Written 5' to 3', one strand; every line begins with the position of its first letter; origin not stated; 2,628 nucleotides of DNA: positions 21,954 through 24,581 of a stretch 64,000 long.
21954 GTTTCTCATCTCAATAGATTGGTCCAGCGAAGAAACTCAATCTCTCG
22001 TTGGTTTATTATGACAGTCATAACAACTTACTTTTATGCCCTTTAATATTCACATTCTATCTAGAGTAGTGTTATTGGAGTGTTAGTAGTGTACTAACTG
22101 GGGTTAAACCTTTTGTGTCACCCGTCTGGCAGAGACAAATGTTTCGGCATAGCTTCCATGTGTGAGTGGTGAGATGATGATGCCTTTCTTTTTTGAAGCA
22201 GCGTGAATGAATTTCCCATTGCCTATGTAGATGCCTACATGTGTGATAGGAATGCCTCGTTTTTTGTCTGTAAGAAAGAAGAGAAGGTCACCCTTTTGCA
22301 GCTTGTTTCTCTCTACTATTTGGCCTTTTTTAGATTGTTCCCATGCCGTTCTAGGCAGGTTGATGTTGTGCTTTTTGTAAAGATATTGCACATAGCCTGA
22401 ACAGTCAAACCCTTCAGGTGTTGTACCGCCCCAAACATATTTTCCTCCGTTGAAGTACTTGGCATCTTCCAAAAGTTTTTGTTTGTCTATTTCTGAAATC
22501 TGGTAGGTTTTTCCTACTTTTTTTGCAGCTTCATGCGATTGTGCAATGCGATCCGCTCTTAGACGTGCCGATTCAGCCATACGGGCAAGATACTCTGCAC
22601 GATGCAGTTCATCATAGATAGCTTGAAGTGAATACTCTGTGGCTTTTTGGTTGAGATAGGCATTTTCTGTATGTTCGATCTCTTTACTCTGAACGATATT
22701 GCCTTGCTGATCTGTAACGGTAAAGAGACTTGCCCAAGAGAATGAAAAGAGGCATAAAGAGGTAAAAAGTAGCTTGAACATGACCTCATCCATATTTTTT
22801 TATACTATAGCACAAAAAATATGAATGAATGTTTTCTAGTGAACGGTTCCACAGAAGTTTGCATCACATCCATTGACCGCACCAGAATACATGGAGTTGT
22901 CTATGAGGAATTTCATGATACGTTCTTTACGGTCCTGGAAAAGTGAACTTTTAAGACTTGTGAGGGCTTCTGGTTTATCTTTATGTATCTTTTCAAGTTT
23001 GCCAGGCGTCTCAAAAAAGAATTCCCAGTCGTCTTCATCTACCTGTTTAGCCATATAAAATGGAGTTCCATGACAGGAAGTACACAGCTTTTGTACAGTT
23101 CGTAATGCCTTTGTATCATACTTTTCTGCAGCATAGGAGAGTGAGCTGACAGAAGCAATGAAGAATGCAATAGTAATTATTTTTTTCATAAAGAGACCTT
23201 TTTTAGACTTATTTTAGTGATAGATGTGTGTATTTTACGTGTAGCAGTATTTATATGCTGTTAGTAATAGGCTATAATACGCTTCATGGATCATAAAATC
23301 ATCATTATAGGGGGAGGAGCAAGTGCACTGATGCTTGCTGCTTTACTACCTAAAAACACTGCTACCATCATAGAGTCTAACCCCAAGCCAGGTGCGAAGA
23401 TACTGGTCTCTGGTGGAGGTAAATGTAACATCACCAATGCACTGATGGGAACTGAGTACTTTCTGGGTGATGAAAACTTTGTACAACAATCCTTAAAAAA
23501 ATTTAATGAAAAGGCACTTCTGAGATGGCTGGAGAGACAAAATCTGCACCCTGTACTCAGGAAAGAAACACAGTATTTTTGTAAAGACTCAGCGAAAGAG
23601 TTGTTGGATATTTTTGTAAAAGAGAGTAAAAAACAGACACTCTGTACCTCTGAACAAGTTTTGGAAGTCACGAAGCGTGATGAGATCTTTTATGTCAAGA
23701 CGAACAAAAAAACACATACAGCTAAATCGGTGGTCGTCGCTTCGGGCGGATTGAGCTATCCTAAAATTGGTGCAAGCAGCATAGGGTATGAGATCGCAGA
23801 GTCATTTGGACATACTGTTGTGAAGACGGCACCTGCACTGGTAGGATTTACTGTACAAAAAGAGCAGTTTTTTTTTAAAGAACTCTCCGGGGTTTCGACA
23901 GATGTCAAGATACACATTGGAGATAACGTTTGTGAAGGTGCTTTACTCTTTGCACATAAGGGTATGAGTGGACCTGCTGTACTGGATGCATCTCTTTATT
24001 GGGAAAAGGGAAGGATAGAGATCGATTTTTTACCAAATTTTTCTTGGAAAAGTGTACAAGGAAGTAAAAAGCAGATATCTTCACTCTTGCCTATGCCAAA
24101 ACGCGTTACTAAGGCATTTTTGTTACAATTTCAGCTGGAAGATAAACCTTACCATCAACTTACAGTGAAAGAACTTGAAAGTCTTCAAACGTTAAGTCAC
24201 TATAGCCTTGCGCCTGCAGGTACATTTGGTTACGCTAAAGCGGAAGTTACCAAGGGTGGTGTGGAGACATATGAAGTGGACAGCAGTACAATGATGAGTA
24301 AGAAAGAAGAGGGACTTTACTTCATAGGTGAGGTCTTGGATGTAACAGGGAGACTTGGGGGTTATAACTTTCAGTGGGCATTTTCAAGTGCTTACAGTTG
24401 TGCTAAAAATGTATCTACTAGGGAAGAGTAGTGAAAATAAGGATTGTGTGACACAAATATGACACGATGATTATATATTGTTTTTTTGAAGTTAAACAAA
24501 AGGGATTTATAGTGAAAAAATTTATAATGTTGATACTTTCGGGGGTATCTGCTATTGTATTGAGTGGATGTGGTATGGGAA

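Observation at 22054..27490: Putative TAACACT regulon linking the OmpR-type system, the sulfide dehydrogenase module and the TonB module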

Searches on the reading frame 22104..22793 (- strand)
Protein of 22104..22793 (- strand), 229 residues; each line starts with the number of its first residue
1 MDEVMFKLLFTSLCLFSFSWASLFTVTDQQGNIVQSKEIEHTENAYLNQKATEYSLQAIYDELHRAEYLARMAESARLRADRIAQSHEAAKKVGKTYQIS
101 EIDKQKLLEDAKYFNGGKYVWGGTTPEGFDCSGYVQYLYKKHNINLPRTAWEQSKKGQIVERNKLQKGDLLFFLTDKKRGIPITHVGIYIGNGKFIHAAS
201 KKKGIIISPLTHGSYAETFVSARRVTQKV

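Call 8: search_protein_families(library=pfam, proteins=[window:22104-22793:-])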
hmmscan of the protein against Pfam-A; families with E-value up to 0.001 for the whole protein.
window:22104-22793:- (229 aa): 1 family
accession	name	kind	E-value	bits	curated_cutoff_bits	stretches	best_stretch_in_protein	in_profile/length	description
PF00877.26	NLPC_P60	-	1e-31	109.5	23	1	116-224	1-105/105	NlpC/P60 family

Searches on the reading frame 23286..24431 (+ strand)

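Call 38: search_protein_families(library=ncbifam, proteins=[window:23286-24431:+], max_evalue=0.001)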
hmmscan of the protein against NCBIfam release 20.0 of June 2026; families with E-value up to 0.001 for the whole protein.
window:23286-24431:+ (381 aa): 4 families
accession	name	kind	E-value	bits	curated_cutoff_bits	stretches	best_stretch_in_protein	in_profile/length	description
TIGR00275.1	TIGR00275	subfamily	1.2e-102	343.7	183.8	1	5-374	1-401/401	aminoacetone oxidase family FAD-binding enzyme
TIGR03862.1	flavo_PP4765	subfamily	4.1e-16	58.8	242.65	1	27-377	5-372/376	TIGR03862 family flavoprotein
TIGR01292.1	TRX_reduct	equivalog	1.1e-05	24.4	343.45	0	106-155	59-110/300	thioredoxin-disulfide reductase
TIGR04018.1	Bthiol_YpdA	hypoth_equivalog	0.0001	21.3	339.9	1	111-156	79-124/316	YpdA family putative bacillithiol disulfide reductase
